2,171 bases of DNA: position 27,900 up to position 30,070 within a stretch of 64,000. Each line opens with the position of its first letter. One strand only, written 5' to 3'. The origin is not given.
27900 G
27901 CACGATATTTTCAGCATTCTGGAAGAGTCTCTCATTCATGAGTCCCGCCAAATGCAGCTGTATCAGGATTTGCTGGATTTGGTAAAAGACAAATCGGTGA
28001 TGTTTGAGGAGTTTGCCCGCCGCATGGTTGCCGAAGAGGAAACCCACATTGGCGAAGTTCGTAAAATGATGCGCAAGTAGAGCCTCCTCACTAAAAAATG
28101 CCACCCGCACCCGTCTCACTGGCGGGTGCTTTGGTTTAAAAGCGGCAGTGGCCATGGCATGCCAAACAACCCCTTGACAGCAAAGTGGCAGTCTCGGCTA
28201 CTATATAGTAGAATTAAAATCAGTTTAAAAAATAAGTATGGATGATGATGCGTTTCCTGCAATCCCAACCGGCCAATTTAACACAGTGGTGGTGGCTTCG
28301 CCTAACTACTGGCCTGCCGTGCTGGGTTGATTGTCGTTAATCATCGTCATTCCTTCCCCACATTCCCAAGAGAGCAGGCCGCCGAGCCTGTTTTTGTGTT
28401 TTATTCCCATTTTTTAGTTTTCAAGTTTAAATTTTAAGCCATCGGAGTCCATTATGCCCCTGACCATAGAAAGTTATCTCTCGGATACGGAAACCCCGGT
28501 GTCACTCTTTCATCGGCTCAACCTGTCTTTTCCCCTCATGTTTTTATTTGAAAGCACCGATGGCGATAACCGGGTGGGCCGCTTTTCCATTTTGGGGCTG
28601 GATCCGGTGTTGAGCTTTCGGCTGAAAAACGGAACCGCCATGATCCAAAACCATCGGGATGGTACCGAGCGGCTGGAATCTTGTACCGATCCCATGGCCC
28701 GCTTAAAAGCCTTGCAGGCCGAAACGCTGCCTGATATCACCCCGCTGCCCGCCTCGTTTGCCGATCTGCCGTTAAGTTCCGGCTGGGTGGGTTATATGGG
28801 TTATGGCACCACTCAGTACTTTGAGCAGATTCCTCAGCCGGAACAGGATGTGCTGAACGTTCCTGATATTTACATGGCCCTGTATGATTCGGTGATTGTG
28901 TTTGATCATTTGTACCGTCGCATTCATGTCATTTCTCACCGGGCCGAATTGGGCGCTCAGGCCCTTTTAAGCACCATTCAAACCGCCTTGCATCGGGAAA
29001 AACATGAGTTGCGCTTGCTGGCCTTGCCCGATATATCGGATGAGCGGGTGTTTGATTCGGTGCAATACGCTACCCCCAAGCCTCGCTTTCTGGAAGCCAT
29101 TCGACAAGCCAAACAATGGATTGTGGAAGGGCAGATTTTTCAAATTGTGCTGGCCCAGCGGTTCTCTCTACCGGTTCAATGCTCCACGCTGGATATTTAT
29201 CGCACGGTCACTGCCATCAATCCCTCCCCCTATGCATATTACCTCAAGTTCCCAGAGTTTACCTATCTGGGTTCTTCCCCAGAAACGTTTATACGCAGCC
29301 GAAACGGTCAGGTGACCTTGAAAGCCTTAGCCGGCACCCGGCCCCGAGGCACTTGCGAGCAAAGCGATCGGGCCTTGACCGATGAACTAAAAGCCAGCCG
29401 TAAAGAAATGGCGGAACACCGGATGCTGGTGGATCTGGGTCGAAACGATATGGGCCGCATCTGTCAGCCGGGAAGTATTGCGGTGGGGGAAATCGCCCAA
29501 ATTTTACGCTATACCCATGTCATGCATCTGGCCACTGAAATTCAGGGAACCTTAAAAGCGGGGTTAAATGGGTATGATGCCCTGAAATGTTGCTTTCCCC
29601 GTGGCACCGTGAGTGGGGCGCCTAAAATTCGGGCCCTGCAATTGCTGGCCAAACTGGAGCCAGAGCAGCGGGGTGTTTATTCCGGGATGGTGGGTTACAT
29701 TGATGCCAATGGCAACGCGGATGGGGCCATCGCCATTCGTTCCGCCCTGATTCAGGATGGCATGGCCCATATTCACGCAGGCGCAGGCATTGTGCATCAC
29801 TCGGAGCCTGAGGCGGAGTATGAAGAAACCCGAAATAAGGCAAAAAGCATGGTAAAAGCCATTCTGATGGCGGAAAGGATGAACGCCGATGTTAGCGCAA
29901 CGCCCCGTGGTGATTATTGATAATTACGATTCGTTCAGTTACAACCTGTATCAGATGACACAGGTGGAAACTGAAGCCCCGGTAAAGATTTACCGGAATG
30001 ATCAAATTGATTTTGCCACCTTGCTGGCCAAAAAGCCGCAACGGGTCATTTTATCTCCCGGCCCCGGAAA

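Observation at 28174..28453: Classic tryptophan attenuator: leader peptide with WWW upstream of trpEGDCFBA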

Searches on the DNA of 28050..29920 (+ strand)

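Call 4: search_rna_families(source=window, start=28050, end=28520, threshold=evalue, max_evalue=10, show_alignments=3)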
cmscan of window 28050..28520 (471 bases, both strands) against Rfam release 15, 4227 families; matches with E-value up to 10: 4.
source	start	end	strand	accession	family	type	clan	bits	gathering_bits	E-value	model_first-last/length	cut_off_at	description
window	28099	28192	-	RF03073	RT-19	Gene; sRNA;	-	14.9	78.3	2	1-99/99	no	RT-19 RNA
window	28243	28327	+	RF01876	MIAT_exon5_2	Gene; lncRNA;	-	14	75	1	1-83/83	no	Myocardial infarction associated transcript exon 5 conserved region 2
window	28107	28133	-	RF00624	P9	Gene;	-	12.5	43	5.4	47-73/74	no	Pseudomonas sRNA P9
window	28479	28517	-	RF01131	sR47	Gene; snRNA; snoRNA; CD-box;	CL00132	11.8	40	3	1-55/55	no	Small nucleolar RNA sR47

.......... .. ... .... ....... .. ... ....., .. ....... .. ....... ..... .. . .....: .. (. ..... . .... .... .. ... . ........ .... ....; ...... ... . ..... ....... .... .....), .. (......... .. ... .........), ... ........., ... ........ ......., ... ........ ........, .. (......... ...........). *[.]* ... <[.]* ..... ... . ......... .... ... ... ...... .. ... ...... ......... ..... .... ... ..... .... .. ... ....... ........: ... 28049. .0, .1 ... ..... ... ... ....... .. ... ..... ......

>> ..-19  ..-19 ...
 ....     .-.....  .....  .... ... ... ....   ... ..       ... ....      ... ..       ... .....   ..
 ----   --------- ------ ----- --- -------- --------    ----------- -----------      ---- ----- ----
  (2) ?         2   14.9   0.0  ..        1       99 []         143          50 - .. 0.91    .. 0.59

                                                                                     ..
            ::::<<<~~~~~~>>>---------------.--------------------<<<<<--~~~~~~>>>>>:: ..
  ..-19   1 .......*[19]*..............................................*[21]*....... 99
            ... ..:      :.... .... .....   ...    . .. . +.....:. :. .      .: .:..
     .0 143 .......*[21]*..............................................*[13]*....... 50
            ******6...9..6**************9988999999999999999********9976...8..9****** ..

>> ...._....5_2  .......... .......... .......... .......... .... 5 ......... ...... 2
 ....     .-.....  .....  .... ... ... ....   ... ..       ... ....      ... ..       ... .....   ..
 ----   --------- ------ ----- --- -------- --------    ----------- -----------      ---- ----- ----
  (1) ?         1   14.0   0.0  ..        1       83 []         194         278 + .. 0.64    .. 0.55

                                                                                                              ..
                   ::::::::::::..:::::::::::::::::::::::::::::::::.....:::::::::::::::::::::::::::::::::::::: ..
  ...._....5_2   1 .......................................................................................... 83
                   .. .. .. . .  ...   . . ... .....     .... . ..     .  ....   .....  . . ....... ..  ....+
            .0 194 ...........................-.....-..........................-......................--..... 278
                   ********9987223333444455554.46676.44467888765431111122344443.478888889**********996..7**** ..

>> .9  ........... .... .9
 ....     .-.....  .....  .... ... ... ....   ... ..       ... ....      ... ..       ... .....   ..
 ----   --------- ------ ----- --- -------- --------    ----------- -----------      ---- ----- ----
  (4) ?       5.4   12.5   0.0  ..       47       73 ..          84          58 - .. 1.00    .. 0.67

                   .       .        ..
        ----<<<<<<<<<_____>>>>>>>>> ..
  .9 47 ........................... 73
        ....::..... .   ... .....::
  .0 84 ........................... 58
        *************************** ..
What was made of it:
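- On Rfam Trp_leader (RF00513) and other curated leader families (e.g. RF01692 Bacteroid-trp): A permissive scan of 28050-28520 gave only chance matches (call 4).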

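Call 37: build_rna_model(alignment_id=A4, structure=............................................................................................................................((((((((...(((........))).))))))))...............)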
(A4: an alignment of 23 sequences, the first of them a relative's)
Model R1 built from alignment A4 (23 sequences, 173 columns); structure: as given.
model positions 123; base pairs 11; branch points 0; effective number of sequences 5.61; information 0.59 bits per position. Calibrated on 0.2 Mb of random sequence (short: E-values are rough).
structure used (alignment columns):
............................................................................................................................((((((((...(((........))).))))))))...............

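Call 38: search_with_rna_model(model_id=R1, sources=[window, L001, L002, L003, L004, L005, L006, L007, L008, L009, L010, L011, L012, L013, L014, L015, L016, L017, L018, L019, L020, L021, L022, L023, L024, L025, L026, L027, L028, L029, L030, L031, L032, L043, L044, L146, L172], max_evalue=1, make_alignment=true)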
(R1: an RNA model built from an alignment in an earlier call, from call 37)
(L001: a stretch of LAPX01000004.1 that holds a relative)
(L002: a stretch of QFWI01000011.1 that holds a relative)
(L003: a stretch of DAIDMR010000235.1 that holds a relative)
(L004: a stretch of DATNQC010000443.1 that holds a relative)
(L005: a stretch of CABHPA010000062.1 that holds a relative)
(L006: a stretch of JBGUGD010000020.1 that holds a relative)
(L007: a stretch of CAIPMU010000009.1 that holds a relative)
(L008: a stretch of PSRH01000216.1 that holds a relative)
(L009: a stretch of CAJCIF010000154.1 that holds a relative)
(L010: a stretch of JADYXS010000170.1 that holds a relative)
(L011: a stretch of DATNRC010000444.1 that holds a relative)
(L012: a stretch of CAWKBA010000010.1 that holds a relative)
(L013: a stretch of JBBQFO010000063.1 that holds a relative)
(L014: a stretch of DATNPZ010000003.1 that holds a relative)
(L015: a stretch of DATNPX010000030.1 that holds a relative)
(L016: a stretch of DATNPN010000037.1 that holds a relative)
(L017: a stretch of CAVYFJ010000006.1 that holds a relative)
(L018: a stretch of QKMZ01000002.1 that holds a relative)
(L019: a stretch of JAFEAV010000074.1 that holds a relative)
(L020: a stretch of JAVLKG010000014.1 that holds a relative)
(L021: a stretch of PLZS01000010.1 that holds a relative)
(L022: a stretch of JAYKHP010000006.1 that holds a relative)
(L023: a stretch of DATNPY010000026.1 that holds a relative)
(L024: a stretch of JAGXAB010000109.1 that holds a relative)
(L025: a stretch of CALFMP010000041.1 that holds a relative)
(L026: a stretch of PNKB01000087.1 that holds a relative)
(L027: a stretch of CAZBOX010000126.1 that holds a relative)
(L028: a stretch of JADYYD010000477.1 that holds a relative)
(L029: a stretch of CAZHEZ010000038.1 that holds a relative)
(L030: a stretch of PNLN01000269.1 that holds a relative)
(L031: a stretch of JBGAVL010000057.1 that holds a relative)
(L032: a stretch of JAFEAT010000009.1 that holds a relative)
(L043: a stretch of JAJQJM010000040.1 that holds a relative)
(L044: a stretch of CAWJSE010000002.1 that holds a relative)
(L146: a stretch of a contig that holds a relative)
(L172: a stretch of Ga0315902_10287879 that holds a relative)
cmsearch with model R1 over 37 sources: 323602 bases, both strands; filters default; matches with E-value up to 1: 56.
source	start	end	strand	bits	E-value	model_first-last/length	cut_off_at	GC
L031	1048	1181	+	114.3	3.2e-35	1-123/123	no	0.51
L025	2739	2872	+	111.8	2e-34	1-123/123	no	0.53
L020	2747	2881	+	111.3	2.8e-34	1-123/123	no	0.51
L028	2760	2893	+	110.6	4.9e-34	1-123/123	no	0.51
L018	2683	2817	+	110.5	5.1e-34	1-123/123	no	0.5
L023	2782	2903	+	108.9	1.8e-33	1-123/123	no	0.53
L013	2782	2903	+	108.7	2e-33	1-123/123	no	0.52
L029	2740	2876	+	107.1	6.6e-33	1-123/123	no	0.5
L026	2348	2480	+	106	1.5e-32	1-123/123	no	0.54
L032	2782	2903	+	105.7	1.8e-32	1-123/123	no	0.53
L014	2788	2908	+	105.2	2.7e-32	1-123/123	no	0.53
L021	2780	2902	+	105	3e-32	1-123/123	no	0.53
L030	2733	2865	+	104.4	4.9e-32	1-123/123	no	0.5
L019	2783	2902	+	95.8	2.8e-29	1-123/123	no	0.52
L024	2741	2883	+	92.1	4.4e-28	1-123/123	no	0.52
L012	2751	2911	+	91.1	9.7e-28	1-123/123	no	0.47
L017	2780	2928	+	88.7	5.6e-27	1-123/123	no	0.41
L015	2779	2897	+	86.1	3.9e-26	1-123/123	no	0.55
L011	2743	2863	+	79.4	5.6e-24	1-123/123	no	0.55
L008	2277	2404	+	75.3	1.2e-22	1-123/123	no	0.52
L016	2802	2921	+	74.5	2.2e-22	1-123/123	no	0.58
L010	2787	2909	+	72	1.4e-21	1-123/123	no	0.54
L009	2787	2920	+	69.5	8.8e-21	1-123/123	no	0.49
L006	1970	2090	+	32.3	9e-09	1-123/123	no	0.5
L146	7019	7137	+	31.3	2e-08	1-123/123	no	0.55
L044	2811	2911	+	24.5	3e-06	1-123/123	no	0.39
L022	2774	2895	+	22.8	1.1e-05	1-123/123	no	0.5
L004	1841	1954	+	20.3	6.8e-05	1-123/123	no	0.56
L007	2688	2800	+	19.7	0.00011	1-123/123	no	0.57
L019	2860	2893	-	18.1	0.00037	84-118/123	no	0.56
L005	2760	2879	+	17.5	0.00058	1-123/123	no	0.54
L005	2835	2889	-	15.7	0.0021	65-123/123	no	0.4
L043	2739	2861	+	15.1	0.0034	1-123/123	no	0.53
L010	2860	2969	-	13.8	0.0088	34-123/123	no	0.46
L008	2368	2393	-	12.4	0.026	86-112/123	no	0.65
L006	2053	2081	-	12.1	0.031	84-115/123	no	0.66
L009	2874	3001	-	10.7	0.086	1-123/123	no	0.47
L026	2432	2621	-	10.4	0.11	1-123/123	no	0.49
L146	273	310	+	10.3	0.11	80-123/123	no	0.61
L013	2854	2939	-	10.2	0.13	37-123/123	no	0.47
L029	2836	2867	-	9.7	0.18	84-115/123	no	0.62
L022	973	1000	+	9.5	0.21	1-123/123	no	0.57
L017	2888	2919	-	9.4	0.23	84-116/123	no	0.59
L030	2825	2856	-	9.2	0.27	84-115/123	no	0.56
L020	4840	4863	+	9.2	0.27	1-123/123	no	0.54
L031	1141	1172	-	9.1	0.29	84-115/123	no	0.59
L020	2841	2872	-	8.9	0.33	84-115/123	no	0.59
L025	2832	2863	-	8.9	0.33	84-115/123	no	0.59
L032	2854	2939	-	8.7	0.4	37-123/123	no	0.47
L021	2851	2939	-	8.1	0.61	37-123/123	no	0.45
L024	2844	2874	-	7.8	0.74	84-115/123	no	0.58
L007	760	784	-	7.6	0.87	1-123/123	no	0.76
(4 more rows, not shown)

Alignment A5: 56 matches aligned to the model, 228 columns, each read 5' to 3' on its own strand. Consensus structure (alignment columns), stored with it:
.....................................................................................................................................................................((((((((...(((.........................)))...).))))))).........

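Call 39: search_with_rna_model(model_id=R1, sources=[L008, L009, L010, L011, L012, L013, L014, L015, L016, L017, L018, L019, L020, L021, L023, L024, L025, L026, L028, L029, L030, L031, L032], max_evalue=1e-15, make_alignment=true)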
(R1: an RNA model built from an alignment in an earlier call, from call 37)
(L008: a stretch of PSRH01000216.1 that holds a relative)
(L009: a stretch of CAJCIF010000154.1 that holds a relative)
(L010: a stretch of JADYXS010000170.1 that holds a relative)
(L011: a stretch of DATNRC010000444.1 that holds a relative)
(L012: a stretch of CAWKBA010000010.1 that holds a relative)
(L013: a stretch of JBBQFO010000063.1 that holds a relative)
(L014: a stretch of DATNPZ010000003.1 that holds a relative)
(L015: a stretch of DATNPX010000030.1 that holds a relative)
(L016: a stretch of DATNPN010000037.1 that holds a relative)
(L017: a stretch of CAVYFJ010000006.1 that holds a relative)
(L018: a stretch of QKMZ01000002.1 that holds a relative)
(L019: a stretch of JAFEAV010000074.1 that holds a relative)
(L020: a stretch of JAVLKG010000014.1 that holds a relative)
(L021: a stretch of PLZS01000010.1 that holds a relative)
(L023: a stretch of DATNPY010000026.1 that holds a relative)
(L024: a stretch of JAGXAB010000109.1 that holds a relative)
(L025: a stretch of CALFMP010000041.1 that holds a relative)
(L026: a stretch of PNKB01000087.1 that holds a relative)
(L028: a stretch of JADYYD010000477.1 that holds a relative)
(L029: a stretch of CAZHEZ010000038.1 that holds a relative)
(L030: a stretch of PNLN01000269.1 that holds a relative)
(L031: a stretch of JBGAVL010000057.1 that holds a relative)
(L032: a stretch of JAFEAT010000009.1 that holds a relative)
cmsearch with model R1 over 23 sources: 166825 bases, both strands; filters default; matches with E-value up to 1e-15: 23.
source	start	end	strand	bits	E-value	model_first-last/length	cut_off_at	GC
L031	1048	1181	+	114.3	1.6e-35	1-123/123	no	0.51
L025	2739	2872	+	111.8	1e-34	1-123/123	no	0.53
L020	2747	2881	+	111.3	1.4e-34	1-123/123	no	0.51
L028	2760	2893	+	110.6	2.5e-34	1-123/123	no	0.51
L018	2683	2817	+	110.5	2.6e-34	1-123/123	no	0.5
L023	2782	2903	+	108.9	9e-34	1-123/123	no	0.53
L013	2782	2903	+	108.7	1e-33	1-123/123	no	0.52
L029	2740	2876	+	107.1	3.4e-33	1-123/123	no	0.5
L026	2348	2480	+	106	7.6e-33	1-123/123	no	0.54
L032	2782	2903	+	105.7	9.3e-33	1-123/123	no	0.53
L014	2788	2908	+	105.2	1.4e-32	1-123/123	no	0.53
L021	2780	2902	+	105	1.6e-32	1-123/123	no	0.53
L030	2733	2865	+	104.4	2.5e-32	1-123/123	no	0.5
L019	2783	2902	+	95.8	1.4e-29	1-123/123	no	0.52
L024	2741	2883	+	92.1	2.3e-28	1-123/123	no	0.52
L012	2751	2911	+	91.1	5e-28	1-123/123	no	0.47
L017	2780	2928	+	88.7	2.9e-27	1-123/123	no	0.41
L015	2779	2897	+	86.1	2e-26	1-123/123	no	0.55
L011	2743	2863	+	79.4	2.9e-24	1-123/123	no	0.55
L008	2277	2404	+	75.3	6e-23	1-123/123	no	0.52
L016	2802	2921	+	74.5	1.1e-22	1-123/123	no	0.58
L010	2787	2909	+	72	7.2e-22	1-123/123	no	0.54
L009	2787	2920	+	69.5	4.5e-21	1-123/123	no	0.49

Alignment A6: 23 matches aligned to the model, 167 columns, each read 5' to 3' on its own strand. Consensus structure (alignment columns), stored with it:
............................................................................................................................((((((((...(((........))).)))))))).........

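Call 50: search_rna_families(sources=[L001, L004, L005, L006, L007, L008, L009, L010, L011, L013, L015, L018, L019, L022, L043, L044, L146, L172], threshold=gathering)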
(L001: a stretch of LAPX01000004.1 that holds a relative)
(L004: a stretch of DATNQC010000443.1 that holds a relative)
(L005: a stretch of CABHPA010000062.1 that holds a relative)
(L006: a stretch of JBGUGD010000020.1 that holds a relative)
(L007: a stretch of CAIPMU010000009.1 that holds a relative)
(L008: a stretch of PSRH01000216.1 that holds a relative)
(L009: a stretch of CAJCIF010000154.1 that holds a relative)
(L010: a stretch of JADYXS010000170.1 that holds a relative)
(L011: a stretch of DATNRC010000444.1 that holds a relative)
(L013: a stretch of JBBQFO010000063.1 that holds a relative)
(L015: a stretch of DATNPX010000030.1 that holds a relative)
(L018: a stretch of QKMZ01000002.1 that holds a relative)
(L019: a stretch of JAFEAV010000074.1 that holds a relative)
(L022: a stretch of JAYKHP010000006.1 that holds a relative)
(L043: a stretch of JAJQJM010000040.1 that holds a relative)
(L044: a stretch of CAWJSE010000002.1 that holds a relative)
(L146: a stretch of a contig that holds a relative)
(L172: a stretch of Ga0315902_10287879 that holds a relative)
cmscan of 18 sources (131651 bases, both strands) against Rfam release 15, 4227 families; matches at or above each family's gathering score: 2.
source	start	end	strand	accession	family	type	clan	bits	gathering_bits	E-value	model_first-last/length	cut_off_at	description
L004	1315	1387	+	RF00005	tRNA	Gene; tRNA;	CL00001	70.9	29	3.6e-13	1-71/71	no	tRNA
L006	428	501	+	RF00005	tRNA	Gene; tRNA;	CL00001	65.2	29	1.4e-11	1-71/71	no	tRNA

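Call 90: build_rna_model(alignment_id=A8, structure=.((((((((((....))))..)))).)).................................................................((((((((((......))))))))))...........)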
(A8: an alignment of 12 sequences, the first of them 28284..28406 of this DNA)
Model R2 built from alignment A8 (12 sequences, 130 columns); structure: as given.
model positions 120; base pairs 20; branch points 1; effective number of sequences 2.73; information 0.59 bits per position. Calibrated on 0.2 Mb of random sequence (short: E-values are rough).
structure used (alignment columns):
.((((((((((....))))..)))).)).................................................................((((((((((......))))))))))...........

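Call 91: search_with_rna_model(model_id=R2, sources=[window, L004, L005, L006, L022, L043, L044, L184, L185, L146, L008, L009, L010, L011, L012, L013, L014, L015, L016, L017, L018, L019, L024, L026, L030, L033, L038, L041, L046, L048, L051, L052], max_evalue=0.1)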
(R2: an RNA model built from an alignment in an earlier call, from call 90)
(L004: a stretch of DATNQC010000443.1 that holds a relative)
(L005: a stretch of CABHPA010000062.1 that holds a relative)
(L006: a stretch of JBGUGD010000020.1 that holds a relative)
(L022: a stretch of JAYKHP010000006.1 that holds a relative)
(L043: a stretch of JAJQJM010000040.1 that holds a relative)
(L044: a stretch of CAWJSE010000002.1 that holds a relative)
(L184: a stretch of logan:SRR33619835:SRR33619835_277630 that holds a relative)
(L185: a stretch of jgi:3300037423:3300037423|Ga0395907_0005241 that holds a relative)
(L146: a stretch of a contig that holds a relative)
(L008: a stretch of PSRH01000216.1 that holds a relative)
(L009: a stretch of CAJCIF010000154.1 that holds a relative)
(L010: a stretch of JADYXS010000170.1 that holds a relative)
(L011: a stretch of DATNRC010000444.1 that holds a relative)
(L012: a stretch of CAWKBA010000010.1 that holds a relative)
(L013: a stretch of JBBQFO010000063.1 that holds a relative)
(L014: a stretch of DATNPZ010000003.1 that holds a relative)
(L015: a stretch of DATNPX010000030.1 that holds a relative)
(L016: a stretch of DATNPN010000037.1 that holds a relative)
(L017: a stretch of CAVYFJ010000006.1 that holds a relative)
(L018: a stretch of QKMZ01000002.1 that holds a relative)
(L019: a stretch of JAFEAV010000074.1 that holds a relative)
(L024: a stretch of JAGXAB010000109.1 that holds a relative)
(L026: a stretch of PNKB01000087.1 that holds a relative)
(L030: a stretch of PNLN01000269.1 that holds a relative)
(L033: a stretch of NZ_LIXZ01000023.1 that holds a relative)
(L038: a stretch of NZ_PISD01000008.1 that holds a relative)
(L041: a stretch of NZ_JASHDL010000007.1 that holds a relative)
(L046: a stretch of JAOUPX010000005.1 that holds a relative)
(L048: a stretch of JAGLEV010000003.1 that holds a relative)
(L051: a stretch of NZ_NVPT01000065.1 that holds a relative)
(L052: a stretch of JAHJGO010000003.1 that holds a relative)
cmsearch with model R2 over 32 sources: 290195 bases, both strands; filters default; matches with E-value up to 0.1: 10.
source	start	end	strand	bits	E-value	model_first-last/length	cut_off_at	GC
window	28284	28404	+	120.1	2.4e-29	1-120/120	no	0.53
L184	545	664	+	35.8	2.9e-07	1-120/120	no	0.53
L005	2760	2880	+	28.5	2.2e-05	1-120/120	no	0.54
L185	1194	1308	+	27.2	5.1e-05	1-120/120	no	0.54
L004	1841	1955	+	25.1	0.00018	1-120/120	no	0.57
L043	2738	2862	+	24.3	0.0003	1-120/120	no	0.54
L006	1968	2091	+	23.1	0.0006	1-120/120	no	0.51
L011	2746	2864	+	16.2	0.038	1-120/120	no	0.53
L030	2816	2956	-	15.7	0.053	1-120/120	no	0.42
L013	2791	2904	+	15.4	0.063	1-120/120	no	0.5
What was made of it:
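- Closest known: Desulfobacterales trp leader on L146. Different: The Vampirovibrionaceae model R2 does not hit it (call 91).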
